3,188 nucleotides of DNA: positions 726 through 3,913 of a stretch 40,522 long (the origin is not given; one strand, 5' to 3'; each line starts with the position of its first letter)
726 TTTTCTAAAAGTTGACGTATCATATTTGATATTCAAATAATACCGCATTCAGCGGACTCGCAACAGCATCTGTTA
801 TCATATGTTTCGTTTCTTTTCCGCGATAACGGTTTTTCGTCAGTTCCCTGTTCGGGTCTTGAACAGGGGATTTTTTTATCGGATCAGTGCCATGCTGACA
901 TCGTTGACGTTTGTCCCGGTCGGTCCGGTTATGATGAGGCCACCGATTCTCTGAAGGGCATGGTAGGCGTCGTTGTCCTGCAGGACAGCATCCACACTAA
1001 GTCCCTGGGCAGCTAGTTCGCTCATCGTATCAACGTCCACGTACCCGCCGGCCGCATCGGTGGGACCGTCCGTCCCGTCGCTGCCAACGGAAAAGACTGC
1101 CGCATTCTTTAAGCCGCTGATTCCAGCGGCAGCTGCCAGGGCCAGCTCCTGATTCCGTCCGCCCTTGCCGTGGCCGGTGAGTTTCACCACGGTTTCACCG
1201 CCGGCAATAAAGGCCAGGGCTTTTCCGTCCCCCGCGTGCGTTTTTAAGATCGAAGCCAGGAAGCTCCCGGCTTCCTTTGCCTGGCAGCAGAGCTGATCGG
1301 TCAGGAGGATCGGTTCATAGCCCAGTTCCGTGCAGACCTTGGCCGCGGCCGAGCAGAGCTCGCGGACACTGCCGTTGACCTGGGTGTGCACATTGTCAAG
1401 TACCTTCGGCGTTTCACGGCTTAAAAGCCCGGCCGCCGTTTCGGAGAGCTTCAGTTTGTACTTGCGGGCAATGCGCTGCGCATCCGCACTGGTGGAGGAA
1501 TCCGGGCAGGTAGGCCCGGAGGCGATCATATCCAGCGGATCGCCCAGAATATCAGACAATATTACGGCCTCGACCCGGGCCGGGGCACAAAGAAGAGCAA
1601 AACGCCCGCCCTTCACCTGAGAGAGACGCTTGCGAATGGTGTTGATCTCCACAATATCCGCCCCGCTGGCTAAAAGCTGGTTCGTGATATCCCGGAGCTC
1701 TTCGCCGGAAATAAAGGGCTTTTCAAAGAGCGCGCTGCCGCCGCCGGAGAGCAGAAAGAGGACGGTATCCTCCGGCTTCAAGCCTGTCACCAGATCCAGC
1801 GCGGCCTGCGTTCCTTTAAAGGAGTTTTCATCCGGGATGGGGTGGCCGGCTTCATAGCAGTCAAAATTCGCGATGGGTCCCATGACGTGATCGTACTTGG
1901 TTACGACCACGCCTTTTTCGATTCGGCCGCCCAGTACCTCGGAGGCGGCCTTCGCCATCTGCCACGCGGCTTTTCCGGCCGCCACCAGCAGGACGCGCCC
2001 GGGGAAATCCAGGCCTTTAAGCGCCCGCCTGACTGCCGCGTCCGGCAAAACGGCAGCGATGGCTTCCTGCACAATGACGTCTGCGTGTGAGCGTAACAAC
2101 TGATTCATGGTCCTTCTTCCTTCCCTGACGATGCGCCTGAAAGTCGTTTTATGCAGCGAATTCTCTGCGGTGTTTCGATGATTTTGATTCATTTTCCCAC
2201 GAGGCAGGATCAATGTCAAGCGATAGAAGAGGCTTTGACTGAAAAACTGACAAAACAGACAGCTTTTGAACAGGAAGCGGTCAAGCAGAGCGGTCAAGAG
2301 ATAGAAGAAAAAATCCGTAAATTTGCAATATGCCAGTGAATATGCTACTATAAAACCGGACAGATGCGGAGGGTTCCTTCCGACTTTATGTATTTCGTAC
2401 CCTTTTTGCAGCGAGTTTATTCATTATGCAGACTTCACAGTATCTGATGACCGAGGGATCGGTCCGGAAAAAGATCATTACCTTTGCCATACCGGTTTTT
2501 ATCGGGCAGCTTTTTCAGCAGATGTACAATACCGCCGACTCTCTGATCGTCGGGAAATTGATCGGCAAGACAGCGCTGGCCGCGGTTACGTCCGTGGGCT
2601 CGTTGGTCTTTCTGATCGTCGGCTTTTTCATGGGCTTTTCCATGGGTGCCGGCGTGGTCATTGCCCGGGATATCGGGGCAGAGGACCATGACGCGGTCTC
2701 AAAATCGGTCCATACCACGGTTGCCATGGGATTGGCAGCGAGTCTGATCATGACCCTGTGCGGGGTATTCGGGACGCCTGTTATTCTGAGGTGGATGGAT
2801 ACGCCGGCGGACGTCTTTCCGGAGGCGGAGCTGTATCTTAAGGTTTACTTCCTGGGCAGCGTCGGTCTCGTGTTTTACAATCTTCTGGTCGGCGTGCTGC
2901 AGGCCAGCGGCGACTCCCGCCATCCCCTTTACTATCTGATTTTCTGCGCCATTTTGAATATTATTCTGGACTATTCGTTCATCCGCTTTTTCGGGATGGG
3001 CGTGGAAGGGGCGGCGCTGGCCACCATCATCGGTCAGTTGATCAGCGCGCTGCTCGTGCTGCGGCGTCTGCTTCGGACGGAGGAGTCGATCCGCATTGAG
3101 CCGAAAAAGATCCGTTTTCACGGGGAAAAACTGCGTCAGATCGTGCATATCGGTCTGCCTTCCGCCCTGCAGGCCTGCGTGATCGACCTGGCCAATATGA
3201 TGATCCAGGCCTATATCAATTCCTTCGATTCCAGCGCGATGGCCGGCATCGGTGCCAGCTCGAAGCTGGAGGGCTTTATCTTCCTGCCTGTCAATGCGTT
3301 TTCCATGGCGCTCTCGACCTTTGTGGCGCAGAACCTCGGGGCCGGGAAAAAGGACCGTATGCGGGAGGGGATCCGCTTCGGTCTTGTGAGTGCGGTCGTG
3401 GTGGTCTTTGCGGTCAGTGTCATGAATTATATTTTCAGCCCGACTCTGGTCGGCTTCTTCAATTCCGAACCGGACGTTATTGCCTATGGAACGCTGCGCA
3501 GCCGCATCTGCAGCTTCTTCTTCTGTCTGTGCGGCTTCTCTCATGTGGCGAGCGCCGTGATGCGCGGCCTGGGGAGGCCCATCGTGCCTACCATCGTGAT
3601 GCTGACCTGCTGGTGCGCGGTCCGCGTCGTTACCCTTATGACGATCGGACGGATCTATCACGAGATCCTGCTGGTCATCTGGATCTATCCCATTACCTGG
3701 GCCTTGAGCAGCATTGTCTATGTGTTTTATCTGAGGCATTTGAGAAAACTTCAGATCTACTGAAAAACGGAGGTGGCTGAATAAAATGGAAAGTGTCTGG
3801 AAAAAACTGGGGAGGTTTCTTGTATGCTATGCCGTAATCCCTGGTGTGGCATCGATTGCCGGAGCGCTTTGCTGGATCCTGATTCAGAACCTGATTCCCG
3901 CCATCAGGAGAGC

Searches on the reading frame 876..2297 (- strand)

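Call 84: search_protein_families(library=pfam, proteins=[window:876-2297:-], max_evalue=0.00001)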
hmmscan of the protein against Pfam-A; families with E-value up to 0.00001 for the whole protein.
window:876-2297:- (473 aa): 2 families
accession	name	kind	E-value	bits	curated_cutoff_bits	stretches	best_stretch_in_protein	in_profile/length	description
PF13660.11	DUF4147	-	2.6e-77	259.9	23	1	72-291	2-232/234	Domain of unknown function (DUF4147)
PF05161.18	MOFRL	-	1.8e-37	128.2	28.3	1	362-466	2-106/106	MOFRL family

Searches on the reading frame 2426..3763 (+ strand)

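Call 84: search_protein_families(library=pfam, proteins=[window:2426-3763:+], max_evalue=0.00001)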
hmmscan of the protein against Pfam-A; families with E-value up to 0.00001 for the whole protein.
window:2426-3763:+ (445 aa): 1 family
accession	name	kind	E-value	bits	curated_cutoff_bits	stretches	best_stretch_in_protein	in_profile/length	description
PF01554.23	MatE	-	9e-59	198.2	24.9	2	23-183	1-160/161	MatE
